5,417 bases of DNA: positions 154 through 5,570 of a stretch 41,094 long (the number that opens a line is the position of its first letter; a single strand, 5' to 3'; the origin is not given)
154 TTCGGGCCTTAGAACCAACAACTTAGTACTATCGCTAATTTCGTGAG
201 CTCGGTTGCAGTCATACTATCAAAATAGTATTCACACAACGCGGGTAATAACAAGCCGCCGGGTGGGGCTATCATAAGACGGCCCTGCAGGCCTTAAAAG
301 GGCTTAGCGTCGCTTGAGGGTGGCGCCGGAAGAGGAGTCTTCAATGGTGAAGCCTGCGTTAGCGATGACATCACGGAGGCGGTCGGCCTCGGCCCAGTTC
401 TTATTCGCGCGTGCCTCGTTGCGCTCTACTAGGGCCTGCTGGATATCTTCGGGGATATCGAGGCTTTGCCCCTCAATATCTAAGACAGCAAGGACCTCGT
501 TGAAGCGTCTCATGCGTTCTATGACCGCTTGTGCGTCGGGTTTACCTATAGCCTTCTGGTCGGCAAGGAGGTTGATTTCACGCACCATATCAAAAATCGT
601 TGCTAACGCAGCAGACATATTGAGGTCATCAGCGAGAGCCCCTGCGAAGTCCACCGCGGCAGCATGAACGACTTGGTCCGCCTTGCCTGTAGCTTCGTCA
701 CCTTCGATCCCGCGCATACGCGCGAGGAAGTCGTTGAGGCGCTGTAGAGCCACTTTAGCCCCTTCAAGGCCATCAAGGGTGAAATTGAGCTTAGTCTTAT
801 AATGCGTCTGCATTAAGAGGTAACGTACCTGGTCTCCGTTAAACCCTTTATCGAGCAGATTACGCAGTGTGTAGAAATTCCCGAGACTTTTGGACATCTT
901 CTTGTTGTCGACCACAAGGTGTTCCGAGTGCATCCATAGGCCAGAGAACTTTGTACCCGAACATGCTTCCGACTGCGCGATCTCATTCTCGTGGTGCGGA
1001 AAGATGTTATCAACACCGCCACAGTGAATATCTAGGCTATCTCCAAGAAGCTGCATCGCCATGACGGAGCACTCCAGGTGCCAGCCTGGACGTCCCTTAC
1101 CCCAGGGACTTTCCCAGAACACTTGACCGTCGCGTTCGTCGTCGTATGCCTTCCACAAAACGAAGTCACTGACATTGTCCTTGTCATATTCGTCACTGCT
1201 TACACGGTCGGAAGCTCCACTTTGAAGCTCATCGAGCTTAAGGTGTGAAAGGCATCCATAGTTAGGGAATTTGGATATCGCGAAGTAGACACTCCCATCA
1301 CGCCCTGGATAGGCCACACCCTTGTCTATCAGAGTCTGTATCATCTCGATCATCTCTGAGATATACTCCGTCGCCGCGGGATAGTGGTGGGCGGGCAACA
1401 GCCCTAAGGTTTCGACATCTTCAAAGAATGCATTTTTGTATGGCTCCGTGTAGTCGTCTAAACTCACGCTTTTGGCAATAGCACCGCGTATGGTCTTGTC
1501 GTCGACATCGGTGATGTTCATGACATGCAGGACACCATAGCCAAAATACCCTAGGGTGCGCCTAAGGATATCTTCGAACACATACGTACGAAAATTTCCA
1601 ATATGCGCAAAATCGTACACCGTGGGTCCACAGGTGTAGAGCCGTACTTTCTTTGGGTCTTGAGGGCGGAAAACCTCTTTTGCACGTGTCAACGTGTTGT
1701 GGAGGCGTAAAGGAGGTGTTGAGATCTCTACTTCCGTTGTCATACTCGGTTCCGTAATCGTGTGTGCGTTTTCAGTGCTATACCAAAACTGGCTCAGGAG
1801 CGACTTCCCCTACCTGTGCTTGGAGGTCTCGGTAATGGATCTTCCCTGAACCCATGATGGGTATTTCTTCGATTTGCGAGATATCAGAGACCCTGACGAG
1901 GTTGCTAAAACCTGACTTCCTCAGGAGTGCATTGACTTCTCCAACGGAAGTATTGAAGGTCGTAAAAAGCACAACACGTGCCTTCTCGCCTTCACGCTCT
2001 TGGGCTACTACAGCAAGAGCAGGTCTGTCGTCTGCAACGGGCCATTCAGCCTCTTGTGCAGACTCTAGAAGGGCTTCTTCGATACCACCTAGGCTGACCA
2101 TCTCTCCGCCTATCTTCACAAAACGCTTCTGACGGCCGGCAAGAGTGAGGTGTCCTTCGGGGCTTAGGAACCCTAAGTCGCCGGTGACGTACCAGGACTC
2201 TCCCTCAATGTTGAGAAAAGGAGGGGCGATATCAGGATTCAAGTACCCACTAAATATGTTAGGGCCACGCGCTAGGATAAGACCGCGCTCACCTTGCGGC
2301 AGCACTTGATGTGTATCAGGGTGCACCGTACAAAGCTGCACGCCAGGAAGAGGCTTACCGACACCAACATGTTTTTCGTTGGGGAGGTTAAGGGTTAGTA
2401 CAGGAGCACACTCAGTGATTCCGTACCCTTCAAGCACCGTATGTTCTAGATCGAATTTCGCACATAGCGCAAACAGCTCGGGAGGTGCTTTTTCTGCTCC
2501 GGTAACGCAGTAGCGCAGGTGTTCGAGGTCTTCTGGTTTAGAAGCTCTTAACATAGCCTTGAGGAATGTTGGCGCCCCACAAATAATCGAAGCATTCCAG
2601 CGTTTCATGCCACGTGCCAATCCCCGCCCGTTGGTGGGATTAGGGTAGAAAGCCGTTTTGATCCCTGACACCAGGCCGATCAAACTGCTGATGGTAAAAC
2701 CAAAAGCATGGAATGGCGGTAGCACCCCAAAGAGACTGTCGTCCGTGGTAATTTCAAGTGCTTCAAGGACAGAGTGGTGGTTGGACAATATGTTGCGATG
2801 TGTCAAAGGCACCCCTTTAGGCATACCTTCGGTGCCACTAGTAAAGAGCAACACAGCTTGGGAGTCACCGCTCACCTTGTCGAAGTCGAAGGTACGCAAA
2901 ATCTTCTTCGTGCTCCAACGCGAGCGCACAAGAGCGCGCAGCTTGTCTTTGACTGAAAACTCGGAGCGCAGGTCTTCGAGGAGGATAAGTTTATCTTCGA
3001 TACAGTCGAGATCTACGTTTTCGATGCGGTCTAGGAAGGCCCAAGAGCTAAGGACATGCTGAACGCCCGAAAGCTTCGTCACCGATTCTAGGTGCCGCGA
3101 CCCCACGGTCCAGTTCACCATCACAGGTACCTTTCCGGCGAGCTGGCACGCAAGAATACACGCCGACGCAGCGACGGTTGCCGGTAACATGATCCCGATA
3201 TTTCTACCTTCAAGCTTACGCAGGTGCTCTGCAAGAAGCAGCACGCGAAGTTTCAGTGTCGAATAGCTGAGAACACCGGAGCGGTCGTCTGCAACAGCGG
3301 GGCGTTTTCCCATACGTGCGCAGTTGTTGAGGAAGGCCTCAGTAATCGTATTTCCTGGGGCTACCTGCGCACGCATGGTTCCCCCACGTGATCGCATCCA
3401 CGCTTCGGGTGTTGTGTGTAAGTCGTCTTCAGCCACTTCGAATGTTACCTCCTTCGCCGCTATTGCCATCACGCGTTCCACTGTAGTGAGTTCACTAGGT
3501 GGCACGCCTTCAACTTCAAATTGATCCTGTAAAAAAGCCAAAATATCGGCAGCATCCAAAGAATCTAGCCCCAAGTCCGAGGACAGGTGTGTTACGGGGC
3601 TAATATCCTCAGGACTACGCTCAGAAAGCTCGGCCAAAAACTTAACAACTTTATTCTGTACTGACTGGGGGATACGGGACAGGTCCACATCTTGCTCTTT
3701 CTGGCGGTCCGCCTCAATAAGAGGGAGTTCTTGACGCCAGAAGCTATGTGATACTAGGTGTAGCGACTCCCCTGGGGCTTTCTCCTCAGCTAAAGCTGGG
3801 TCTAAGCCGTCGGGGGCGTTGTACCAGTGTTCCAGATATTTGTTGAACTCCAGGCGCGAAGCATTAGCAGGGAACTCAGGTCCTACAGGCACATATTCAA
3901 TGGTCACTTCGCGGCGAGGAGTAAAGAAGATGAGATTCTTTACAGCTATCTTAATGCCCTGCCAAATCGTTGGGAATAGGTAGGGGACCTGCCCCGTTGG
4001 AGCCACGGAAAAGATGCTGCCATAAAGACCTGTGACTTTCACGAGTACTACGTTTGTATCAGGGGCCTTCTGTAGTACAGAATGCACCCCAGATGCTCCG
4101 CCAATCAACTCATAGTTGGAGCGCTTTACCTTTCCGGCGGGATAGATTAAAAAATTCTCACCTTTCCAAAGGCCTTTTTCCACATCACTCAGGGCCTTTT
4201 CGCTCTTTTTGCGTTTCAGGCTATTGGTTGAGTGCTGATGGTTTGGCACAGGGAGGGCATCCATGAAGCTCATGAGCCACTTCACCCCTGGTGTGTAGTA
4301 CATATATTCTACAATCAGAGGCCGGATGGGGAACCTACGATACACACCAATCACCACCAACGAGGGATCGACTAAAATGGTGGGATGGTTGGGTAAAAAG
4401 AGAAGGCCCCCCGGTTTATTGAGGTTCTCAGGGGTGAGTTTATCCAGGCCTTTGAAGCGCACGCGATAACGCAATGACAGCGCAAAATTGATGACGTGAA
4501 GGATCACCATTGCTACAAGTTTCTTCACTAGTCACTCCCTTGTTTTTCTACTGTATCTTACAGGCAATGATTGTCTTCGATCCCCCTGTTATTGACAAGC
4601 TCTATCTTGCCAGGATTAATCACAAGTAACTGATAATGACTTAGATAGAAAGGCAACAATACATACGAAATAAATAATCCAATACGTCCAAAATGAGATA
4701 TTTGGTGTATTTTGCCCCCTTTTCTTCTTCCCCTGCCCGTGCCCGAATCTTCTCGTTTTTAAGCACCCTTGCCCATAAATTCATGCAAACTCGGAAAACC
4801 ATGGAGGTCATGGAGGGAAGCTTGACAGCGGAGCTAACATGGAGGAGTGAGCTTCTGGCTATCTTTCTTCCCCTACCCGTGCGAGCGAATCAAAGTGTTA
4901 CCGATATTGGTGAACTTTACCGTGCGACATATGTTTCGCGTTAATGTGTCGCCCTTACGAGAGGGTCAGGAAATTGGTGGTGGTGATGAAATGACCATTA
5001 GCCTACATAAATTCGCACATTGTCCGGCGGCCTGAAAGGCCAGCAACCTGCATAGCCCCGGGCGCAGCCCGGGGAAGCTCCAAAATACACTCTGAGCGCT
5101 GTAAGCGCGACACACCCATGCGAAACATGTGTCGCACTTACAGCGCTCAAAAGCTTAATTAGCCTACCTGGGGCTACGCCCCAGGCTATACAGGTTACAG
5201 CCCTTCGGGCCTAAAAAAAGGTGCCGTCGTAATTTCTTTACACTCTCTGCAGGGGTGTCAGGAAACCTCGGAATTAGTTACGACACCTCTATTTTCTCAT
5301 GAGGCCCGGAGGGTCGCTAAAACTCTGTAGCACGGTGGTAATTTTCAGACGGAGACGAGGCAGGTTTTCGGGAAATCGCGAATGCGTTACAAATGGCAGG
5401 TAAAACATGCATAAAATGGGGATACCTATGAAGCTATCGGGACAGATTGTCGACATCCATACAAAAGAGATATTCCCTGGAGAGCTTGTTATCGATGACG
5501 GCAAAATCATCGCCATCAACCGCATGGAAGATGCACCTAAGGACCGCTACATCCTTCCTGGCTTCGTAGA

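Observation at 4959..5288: Two ~289-bp copies of a hairpin-dense element with 16-bp inverted termini, 32 kb apart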

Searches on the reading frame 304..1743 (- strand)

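Call 10: search_protein_families(library=ncbifam, proteins=[window:304-1743:-])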
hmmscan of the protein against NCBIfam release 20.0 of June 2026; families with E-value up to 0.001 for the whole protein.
window:304-1743:- (479 aa): 11 families
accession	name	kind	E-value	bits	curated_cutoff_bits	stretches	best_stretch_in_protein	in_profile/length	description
TIGR00435.1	cysS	equivalog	2.6e-147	491.7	340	1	12-478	1-465/466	cysteine--tRNA ligase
NF011108.0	PRK14536.1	equivalog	1.2e-121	406.9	780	1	12-478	3-489/490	cysteine--tRNA ligase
NF011107.0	PRK14534.1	equivalog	8.1e-94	315.3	744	1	12-478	3-480/481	cysteine--tRNA ligase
TIGR03447.1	mycothiol_MshC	equivalog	9.1e-74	248.7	485.1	1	5-397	11-392/411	cysteine--1-D-myo-inosityl 2-amino-2-deoxy-alpha-D-glucopyranoside ligase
TIGR00396.1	leuS_bact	equivalog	4e-09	35.2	548.4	1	273-455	596-775/843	leucine--tRNA ligase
TIGR00398.1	metG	equivalog_domain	4.2e-09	35.7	336.35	1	272-354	317-401/530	methionine--tRNA ligase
NF008957.0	PRK12300.1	subfamily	4.5e-08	31.5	677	1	275-357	619-701/946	leucine--tRNA ligase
NF001100.0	PRK00133.1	equivalog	1.2e-07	30.7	587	1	271-326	319-375/676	methionine--tRNA ligase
TIGR00395.1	leuS_arch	equivalog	6.4e-06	24.4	648.5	1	275-354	613-692/938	leucine--tRNA ligase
NF008900.0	PRK12267.1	equivalog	8e-06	24.6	598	1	274-341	291-352/648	methionine--tRNA ligase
TIGR00392.1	ileS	equivalog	0.0002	19.7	621.4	1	279-333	608-661/861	isoleucine--tRNA ligase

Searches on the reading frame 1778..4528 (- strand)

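Call 10: search_protein_families(library=ncbifam, proteins=[window:1778-4528:-])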
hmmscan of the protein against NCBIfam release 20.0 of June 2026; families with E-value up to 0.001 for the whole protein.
window:1778-4528:- (916 aa): 104 families (the best 25 are shown)
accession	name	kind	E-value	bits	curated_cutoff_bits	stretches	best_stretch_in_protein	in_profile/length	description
NF006386.0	PRK08633.1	equivalog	1.6e-139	466.6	1221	2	387-903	609-1138/1147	acyl-[ACP]--phospholipid O-acyltransferase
NF004971.0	PRK06334.1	equivalog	4.9e-124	414.8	847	1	381-904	7-531/539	long chain fatty acid--[acyl-carrier-protein] ligase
NF005291.0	PRK06814.1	equivalog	1.3e-107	361.1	1349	1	392-908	630-1132/1140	acyl-[ACP]--phospholipid O-acyltransferase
NF005959.0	PRK08043.1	equivalog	1.7e-82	277.8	886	1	385-907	196-712/719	bifunctional acyl-ACP--phospholipid O-acyltransferase/long-chain-fatty-acid--ACP ligase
NF004837.0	PRK06187.1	subfamily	5.3e-62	209.8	476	1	393-907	8-523/531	long-chain-fatty-acid--CoA ligase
NF004114.0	PRK05605.1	equivalog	9.8e-49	166.1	766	1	547-907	213-570/575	long-chain-fatty-acid--CoA ligase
TIGR01733.1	AA-adenyl-dom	subfamily_domain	6e-47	160.3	317.4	1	421-824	1-402/409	amino acid adenylation domain-containing protein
NF004758.0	PRK06087.1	equivalog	2.4e-45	155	736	1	393-904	24-533/548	medium-chain fatty-acid--CoA ligase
NF005801.1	PRK07656.1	equivalog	2e-41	142.2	657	1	394-901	2-498/500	FadD3 family acyl-CoA ligase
NF005702.0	PRK07514.1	subfamily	2.9e-41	141.4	558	1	405-821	15-421/506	malonyl-CoA synthase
NF005714.0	PRK07529.1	subfamily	1.3e-40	139.3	632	1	413-823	57-498/640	acyl-CoA synthetase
NF006182.0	PRK08316.1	subfamily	3.8e-40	137.9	663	1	390-905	8-516/523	fatty acyl-CoA synthetase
TIGR01923.1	menE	equivalog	3.7e-39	134.8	330.15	1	422-824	2-372/442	o-succinylbenzoate--CoA ligase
NF005858.0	PRK07787.1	subfamily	5e-39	134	575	1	418-830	25-404/471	acyl-CoA synthetase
NF052269.1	Staph_lig_FadD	equivalog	8.1e-37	126.7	650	1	407-822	14-415/499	long-chain-fatty-acid--CoA ligase FadD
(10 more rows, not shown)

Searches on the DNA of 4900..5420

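Call 26: search_rna_families(source=window, start=4900, end=5420, threshold=evalue, max_evalue=10)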
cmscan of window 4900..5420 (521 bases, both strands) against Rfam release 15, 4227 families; matches with E-value up to 10: 10.
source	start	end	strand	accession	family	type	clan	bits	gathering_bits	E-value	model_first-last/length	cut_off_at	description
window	5087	5156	-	RF03699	mir-729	Gene; miRNA;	-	23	61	0.046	1-87/87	no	mir-729 microRNA precursor family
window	5028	5074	-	RF01687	Acido-Lenti-1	Gene; sRNA;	-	21.8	37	0.01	1-46/46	no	Acido-Lenti-1 RNA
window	5167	5212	+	RF01687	Acido-Lenti-1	Gene; sRNA;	-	21.3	37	0.013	1-46/46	no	Acido-Lenti-1 RNA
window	5052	5085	+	RF01340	CRISPR-DR29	Gene; CRISPR;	-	21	39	0.066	1-37/37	no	CRISPR RNA direct repeat element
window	5095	5147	+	RF03929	mir-6579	Gene; miRNA;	-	19.4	47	0.72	1-68/68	no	mir-6579 microRNA precursor family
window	5090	5150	-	RF00367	mir-BHRF1-3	Gene; miRNA;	-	18.6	80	0.36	1-65/65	no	mir-BHRF1-3 microRNA precursor family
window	5091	5151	+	RF04267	mir-362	Gene; miRNA;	-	15.2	80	2.3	1-65/65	no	mir-362 microRNA precursor family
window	5165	5284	+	RF01405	STnc490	Gene; sRNA;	-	12.9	56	5.5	1-124/124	no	STnc490 Hfq binding RNA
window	5239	5262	-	RF00030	RNase_MRP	Gene; ribozyme;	CL00002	9.2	50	1.9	78-101/266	no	RNase MRP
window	5093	5150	-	RF00030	RNase_MRP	Gene; ribozyme;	CL00002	7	50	9.6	1-266/266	no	RNase MRP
